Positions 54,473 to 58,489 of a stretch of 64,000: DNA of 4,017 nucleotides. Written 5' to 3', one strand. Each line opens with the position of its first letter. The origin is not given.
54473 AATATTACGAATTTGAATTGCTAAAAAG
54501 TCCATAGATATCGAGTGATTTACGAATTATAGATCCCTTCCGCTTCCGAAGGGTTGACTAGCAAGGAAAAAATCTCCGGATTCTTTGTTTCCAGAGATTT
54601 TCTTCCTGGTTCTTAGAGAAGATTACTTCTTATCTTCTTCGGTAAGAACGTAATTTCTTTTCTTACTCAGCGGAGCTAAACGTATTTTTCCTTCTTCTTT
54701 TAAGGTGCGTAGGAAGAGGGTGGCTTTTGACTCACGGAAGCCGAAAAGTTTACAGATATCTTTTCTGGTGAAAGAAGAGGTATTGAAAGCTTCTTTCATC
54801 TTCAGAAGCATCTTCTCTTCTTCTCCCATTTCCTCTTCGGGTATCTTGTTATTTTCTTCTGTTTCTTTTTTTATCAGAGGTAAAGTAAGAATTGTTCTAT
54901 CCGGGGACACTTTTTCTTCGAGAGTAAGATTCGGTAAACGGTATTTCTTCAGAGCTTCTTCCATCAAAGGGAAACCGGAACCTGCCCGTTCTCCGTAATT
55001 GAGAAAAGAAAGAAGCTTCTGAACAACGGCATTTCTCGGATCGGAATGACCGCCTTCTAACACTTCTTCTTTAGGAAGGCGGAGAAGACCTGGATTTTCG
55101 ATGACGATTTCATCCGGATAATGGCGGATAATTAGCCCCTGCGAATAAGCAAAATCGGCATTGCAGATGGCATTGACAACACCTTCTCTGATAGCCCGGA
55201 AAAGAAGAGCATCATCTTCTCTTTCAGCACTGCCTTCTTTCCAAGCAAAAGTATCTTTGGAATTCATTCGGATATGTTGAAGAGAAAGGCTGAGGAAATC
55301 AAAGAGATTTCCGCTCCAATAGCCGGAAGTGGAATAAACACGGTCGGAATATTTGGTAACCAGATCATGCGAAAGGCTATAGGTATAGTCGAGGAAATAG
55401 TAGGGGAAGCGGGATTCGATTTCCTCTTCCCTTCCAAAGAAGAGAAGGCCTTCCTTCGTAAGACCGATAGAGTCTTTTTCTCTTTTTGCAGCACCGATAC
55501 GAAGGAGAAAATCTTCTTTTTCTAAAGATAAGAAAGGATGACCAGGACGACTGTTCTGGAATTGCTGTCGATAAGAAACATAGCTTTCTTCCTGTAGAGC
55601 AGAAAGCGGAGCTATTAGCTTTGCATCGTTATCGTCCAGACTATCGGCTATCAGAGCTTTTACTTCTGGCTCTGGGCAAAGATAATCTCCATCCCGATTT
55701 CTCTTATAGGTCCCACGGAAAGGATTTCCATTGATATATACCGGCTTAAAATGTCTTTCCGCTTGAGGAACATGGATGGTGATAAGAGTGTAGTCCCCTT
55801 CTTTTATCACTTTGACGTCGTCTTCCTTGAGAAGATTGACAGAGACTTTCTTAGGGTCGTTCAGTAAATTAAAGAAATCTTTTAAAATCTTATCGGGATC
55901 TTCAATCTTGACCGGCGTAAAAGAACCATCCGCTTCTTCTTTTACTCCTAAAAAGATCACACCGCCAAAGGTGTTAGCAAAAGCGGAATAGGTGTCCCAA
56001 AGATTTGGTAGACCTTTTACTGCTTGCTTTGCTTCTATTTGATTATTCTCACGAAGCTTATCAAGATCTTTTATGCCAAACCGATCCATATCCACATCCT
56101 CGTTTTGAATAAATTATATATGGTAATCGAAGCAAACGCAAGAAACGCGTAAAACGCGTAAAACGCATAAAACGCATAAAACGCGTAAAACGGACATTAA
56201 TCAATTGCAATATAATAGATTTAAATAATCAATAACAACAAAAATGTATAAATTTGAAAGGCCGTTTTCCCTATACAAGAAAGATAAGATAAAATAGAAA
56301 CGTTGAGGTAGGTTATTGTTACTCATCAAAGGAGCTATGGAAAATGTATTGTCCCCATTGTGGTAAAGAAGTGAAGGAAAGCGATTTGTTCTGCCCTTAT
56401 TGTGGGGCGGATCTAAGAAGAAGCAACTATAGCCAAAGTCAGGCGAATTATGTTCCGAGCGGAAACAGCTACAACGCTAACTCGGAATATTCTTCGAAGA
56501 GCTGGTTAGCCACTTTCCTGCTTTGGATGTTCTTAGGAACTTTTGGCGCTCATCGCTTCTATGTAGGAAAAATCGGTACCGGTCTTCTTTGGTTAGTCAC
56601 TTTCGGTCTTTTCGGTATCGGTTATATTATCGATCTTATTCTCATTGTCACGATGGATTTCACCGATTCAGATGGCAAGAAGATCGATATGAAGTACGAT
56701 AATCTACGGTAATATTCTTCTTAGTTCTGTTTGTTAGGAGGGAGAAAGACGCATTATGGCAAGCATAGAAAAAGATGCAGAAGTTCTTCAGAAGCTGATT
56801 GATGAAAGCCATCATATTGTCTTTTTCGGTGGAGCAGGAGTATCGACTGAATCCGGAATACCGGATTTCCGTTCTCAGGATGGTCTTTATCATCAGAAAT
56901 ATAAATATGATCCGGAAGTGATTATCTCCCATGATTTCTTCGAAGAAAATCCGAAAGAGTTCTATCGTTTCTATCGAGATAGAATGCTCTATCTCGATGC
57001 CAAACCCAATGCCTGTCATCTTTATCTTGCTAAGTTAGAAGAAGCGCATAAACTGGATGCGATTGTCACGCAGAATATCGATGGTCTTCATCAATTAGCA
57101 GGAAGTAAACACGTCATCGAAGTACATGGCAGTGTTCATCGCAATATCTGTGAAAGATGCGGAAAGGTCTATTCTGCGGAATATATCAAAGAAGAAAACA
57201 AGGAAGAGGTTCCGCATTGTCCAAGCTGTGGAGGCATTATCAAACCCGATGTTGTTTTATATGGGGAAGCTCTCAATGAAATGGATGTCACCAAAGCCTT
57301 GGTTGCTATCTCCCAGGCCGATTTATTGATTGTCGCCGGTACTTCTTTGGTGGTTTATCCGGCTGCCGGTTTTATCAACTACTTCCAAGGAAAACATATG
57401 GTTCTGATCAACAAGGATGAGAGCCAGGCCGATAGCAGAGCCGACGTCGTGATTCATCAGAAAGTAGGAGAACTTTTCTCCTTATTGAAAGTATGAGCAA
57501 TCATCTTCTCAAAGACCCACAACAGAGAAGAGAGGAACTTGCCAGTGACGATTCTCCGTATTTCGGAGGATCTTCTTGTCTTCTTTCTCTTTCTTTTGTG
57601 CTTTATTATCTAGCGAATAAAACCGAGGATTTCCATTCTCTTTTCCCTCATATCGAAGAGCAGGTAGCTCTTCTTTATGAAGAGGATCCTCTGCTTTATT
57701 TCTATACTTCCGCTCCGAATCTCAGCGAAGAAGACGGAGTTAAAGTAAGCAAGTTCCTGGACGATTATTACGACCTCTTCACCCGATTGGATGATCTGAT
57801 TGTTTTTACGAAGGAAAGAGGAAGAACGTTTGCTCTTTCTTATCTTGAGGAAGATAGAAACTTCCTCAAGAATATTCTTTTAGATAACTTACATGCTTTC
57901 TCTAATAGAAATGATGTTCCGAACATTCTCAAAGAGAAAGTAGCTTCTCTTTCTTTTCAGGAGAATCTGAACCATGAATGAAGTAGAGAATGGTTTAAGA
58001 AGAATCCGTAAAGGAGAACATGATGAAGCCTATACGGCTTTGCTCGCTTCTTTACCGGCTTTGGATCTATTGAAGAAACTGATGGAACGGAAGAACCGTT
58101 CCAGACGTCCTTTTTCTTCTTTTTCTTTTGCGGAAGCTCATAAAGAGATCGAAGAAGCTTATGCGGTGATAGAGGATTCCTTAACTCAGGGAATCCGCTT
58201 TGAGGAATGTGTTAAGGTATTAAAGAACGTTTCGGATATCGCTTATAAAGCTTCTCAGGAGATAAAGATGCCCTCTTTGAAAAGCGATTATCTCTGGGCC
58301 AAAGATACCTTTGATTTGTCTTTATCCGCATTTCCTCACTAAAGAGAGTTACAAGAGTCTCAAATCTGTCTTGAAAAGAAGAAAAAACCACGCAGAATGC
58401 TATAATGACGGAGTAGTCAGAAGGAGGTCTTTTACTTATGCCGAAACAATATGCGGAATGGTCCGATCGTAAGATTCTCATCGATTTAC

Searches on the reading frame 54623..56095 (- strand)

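Call 5: search_protein_families(library=pfam, proteins=[window:54623-56095:-], max_evalue=0.1)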
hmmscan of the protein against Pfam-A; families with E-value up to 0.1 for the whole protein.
window:54623-56095:- (490 aa): 2 families
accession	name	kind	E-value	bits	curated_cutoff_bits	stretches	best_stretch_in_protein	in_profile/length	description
PF04326.19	SLFN_AlbA_2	-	4.5e-11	43.8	25.3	1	16-138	1-115/118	Schlafen, AlbA_2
PF13749.12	HATPase_c_4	-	6.1e-10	39.4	26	1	323-395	6-81/89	Putative ATP-dependent DNA helicase recG C-terminal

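Call 98: search_protein_families(library=ncbifam, proteins=[window:54623-56095:-], max_evalue=0.001)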
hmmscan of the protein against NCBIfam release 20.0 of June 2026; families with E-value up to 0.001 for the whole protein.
window:54623-56095:- (490 aa): 0 families

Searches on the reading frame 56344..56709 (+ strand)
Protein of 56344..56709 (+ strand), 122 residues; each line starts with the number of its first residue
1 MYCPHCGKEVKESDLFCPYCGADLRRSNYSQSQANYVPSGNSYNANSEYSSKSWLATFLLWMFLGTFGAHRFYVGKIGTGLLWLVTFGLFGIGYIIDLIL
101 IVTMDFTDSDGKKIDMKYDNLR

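Call 5: search_protein_families(library=pfam, proteins=[window:56344-56709:+], max_evalue=0.1)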
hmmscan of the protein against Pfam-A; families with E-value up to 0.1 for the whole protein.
window:56344-56709:+ (122 aa): 27 families (the best 25 are shown)
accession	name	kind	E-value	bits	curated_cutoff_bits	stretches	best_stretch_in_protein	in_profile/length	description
PF05154.21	TM2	-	1.4e-19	70.4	27.9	1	51-99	2-51/51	TM2 domain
PF13240.11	Zn_Ribbon_1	-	2.9e-10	40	25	1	2-24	1-23/23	zinc-ribbon domain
PF13248.11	Zn_ribbon_3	-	4.1e-09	36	27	1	2-24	4-26/26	zinc-ribbon domain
PF24460.1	DUF7575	-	6.5e-07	29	28.5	1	3-24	6-27/28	Domain of unknown function (DUF7575)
PF12773.13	DZR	-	1.9e-05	25.1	27.3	1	3-25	1-23/45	Double zinc ribbon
PF24463.1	DUF7577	-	0.00066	19.7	28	0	2-9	4-11/27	Domain of unknown function (DUF7577)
PF10571.15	UPF0547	-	0.0018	18.8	29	1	3-21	3-21/26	Uncharacterised protein family UPF0547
PF14803.11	Zn_ribbon_Nudix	-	0.0041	17.4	25.6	0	2-11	2-11/34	Nudix N-terminal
PF13408.12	Zn_ribbon_recom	-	0.0046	17.8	25.3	0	15-46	6-37/58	Recombinase zinc beta ribbon domain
PF17032.10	Zn_ribbon_15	-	0.0048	18.1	28.9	1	2-21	54-73/73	zinc-ribbon family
PF18912.6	DZR_2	-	0.0078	16.5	27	1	3-25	10-32/56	Double zinc ribbon domain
PF14446.12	Prok-RING_1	-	0.009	16.4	29.1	1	3-32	7-38/54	Prokaryotic RING finger family 1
PF03119.21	DNA_ligase_ZBD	-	0.015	15.6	25.8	0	17-26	2-11/27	NAD-dependent DNA ligase C4 zinc finger domain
PF25207.1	DUF7837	-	0.016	15.6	27.8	0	3-19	8-24/47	Domain of unknown function (DUF7837)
PF07191.17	Zn_ribbon_6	-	0.031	14.7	25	1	2-27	18-42/67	Double zinc ribbon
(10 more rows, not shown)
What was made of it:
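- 56344..56712 (+): Zinc-ribbon + TM2-domain membrane protein (122 aa). It is a frequent upstream neighbour and not part of the core cassette. Pfam TM2 1.4e-19 and Zn_Ribbon_1 2.9e-10 (call 5).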

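Call 98: search_protein_families(library=ncbifam, proteins=[window:56344-56709:+], max_evalue=0.001)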
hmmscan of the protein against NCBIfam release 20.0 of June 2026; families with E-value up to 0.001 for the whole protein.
window:56344-56709:+ (122 aa): 0 families

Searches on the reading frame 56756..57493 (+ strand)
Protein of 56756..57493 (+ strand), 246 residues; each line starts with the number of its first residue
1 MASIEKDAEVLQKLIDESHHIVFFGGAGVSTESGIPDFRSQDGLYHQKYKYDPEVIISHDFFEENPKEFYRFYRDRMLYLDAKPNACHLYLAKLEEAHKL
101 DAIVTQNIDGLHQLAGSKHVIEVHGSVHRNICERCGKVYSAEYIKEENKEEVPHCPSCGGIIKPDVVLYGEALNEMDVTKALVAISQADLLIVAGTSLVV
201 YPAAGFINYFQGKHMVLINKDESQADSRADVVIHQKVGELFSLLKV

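Call 5: search_protein_families(library=pfam, proteins=[window:56756-57493:+], max_evalue=0.1)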
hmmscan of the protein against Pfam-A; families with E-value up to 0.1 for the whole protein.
window:56756-57493:+ (246 aa): 8 families
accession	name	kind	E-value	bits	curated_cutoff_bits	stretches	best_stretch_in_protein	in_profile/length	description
PF02146.23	SIR2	-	9.2e-59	198.8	24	1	26-202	1-180/180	Sir2 family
PF00205.28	TPP_enzyme_M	-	0.0091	16.1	30.4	1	162-239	52-132/137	Thiamine pyrophosphate enzyme, central domain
PF05207.18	Zn_ribbon_CSL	-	0.014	15.6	29.2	1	132-162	21-50/55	CSL zinc finger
PF09723.15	Zn_ribbon_8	-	0.026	15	34.4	1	132-160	8-34/41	Zinc ribbon domain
PF24292.1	DUF7479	-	0.039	14.5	27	0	131-161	4-39/60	Domain of unknown function (DUF7479)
PF04032.22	Rpr2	-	0.046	14.4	29.3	0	112-139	29-55/90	RNAse P Rpr2/Rpp21/SNM1 subunit domain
PF10497.14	zf-4CXXC_R1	-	0.062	13.9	22.7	1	126-163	30-67/99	Zinc-finger domain of monoamine-oxidase A repressor R1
PF13248.11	Zn_ribbon_3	-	0.081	12.9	27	0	148-159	11-23/26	zinc-ribbon domain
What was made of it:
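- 56756..57496 (+): Canonical NAD-dependent protein deacylase (sirtuin, 246 aa). Its stop overlaps the start of the 162-aa ORF (ATGA). Pfam SIR2 9e-59 (call 5).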

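Call 98: search_protein_families(library=ncbifam, proteins=[window:56756-57493:+], max_evalue=0.001)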
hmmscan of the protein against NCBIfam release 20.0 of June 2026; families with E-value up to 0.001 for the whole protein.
window:56756-57493:+ (246 aa): 7 families
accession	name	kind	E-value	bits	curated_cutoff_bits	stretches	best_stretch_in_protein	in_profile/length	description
NF001752.0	PRK00481.1-1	equivalog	1.5e-99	332.4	221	1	6-241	2-236/242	NAD-dependent protein deacylase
NF001753.0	PRK00481.1-3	subfamily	1.5e-76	256.7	243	1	10-242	5-241/252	NAD-dependent protein deacylase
NF040867.1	prot_deacyl_CobB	equivalog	1.2e-75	253.8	320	1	12-242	4-236/242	NAD-dependent protein deacetylase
NF001754.0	PRK00481.1-4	equivalog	3.6e-71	239.1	252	1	6-243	3-239/244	NAD-dependent protein deacylase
NF010736.0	PRK14138.1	equivalog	5.7e-68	228.8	395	1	11-239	4-232/244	NAD-dependent deacetylase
NF003738.0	PRK05333.1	equivalog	2e-47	161.5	305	2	5-147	13-153/295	NAD-dependent protein deacetylase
NF001755.0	PRK00481.1-5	equivalog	1.9e-39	135.3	318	1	17-230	39-251/278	Sir2 family NAD+-dependent deacetylase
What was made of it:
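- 56756..57496 (+): NCBIfam NF001752 equivalog, 332 bits against a cut-off of 221 (call 98).
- On Defence-type SIR2 effectors (upstream gene): The gene is a stand-alone 246-aa NAD-dependent protein deacylase equivalog (NF001752, 332 bits against 221) (call 98).
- Closest known: SIR2-containing defence systems. Different: The sirtuin here is a 246-aa canonical protein deacylase (NF001752 equivalog above cut-off, call 98).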

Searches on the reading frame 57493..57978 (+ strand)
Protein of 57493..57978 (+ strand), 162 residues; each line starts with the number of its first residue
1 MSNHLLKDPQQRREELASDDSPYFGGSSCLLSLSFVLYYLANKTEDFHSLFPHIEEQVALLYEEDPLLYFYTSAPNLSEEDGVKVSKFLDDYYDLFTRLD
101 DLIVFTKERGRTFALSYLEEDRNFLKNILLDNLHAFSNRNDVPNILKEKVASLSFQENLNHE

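Call 5: search_protein_families(library=pfam, proteins=[window:57493-57978:+], max_evalue=0.1)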
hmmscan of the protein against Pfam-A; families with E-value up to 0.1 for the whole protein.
window:57493-57978:+ (162 aa): 2 families
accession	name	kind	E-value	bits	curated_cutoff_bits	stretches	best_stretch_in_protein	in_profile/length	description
PF12339.13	DNAJ_related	-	0.022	15.4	25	1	51-94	81-125/127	DNA-J related protein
PF05823.17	Gp-FAR-1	-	0.032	15.1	29.2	0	119-154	20-54/149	Nematode fatty acid retinoid binding protein (Gp-FAR-1)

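Call 7: search_protein_families(library=ncbifam, proteins=[window:57493-57978:+], max_evalue=0.1)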
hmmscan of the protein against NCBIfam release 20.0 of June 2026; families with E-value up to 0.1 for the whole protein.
window:57493-57978:+ (162 aa): 0 families
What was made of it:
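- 57493..57981 (+): o162: acidic 162-aa protein with no known family. It is an accessory gene of the system. No Pfam or NCBIfam hit (calls 5, 7).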

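Call 82: search_protein_families(library=phrogs, proteins=[window:57493-57978:+], max_evalue=0.01)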
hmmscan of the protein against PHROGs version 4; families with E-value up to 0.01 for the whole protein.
window:57493-57978:+ (162 aa): 0 families

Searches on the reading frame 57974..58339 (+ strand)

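Call 5: search_protein_families(library=pfam, proteins=[window:57974-58339:+], max_evalue=0.1)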
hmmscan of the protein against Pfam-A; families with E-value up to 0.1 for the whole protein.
window:57974-58339:+ (122 aa): 0 families

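Call 7: search_protein_families(library=ncbifam, proteins=[window:57974-58339:+], max_evalue=0.1)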
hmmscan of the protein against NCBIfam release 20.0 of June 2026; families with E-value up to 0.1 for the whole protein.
window:57974-58339:+ (122 aa): 1 family
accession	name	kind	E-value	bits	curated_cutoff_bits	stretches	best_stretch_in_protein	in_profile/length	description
NF041230.1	BagL_FevM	exception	0.099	12.7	230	0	19-89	70-144/145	MarR family transcriptional regulator BagL/FevM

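Call 82: search_protein_families(library=phrogs, proteins=[window:57974-58339:+], max_evalue=0.01)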
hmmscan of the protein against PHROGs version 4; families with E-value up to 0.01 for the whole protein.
window:57974-58339:+ (122 aa): 0 families
